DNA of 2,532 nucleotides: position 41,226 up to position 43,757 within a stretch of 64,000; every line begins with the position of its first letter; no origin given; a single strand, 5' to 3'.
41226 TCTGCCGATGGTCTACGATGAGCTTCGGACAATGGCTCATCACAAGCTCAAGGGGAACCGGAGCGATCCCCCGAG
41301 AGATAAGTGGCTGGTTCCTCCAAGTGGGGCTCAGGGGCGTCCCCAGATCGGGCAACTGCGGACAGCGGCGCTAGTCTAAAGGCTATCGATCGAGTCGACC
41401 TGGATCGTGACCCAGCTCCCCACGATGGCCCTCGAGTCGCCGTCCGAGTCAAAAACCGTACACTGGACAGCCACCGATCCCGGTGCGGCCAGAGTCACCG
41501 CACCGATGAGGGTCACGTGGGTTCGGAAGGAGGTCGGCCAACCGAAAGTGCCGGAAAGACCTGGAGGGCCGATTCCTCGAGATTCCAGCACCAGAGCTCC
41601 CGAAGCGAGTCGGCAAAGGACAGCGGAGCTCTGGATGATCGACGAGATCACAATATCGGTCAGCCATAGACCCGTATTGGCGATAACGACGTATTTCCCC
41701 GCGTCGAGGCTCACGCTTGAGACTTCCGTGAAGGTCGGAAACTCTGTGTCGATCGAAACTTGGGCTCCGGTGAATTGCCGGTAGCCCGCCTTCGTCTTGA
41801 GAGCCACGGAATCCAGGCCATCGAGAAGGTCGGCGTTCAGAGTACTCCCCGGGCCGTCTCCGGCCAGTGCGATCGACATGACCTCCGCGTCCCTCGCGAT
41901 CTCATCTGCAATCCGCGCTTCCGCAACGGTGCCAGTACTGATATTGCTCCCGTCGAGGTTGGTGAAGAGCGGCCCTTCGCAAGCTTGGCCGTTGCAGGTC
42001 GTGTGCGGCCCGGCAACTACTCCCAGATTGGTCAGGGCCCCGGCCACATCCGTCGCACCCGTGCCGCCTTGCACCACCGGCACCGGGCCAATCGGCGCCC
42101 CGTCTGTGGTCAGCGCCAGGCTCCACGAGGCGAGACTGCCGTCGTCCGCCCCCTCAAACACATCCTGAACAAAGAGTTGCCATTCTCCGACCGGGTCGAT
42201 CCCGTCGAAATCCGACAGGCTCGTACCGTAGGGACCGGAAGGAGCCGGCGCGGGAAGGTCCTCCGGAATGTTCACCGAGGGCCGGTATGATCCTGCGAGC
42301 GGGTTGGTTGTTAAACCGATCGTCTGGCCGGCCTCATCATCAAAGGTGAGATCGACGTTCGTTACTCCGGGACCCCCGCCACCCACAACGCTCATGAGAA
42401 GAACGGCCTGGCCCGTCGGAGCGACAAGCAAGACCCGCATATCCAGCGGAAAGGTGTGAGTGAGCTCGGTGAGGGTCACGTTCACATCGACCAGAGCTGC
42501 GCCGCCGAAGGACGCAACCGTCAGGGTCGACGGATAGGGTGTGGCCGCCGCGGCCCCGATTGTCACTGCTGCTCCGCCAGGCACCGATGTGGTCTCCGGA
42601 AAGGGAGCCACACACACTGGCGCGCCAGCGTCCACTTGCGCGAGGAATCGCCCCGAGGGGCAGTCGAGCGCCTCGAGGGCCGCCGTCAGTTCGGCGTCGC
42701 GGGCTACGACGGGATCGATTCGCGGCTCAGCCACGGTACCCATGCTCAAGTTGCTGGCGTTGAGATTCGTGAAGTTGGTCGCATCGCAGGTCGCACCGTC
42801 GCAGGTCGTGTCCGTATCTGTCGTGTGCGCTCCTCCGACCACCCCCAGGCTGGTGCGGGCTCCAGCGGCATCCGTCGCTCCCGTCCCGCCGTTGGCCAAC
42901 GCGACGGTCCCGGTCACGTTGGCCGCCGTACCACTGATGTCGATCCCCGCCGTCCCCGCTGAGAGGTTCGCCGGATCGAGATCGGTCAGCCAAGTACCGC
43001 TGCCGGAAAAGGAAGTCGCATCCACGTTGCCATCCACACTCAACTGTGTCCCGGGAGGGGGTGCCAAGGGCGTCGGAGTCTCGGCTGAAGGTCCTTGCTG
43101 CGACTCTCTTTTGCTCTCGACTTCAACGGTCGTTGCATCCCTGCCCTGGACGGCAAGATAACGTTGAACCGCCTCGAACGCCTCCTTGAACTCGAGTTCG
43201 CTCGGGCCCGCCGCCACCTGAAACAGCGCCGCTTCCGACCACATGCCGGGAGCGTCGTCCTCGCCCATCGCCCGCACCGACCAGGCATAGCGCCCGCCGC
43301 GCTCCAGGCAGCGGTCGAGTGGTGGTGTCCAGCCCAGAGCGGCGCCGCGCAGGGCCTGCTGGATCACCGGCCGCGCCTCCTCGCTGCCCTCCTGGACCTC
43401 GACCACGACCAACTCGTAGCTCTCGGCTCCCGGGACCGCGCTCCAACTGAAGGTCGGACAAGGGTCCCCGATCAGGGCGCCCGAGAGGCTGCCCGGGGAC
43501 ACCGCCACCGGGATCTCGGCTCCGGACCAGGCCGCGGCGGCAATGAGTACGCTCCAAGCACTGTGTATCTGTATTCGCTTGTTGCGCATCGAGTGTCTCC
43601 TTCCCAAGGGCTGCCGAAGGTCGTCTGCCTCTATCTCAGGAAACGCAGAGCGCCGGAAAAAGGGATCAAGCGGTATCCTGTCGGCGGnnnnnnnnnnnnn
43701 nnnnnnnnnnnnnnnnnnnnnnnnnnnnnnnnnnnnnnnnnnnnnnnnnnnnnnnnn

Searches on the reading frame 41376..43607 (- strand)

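Call 10: search_protein_families(library=pfam, proteins=[window:41376-43607:-], max_evalue=0.001)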
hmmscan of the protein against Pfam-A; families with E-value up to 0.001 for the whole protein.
window:41376-43607:- (743 aa): 2 families
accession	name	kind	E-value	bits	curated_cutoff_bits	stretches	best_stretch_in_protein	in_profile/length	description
PF01483.27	P_proprotein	-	4.8e-08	33.4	21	1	375-498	4-85/86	Proprotein convertase P-domain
PF25788.1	Ig_Rha78A_N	-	0.00028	21.5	27.4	1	46-132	15-102/105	Rha78A-like, N-terminal immunoglobulin domain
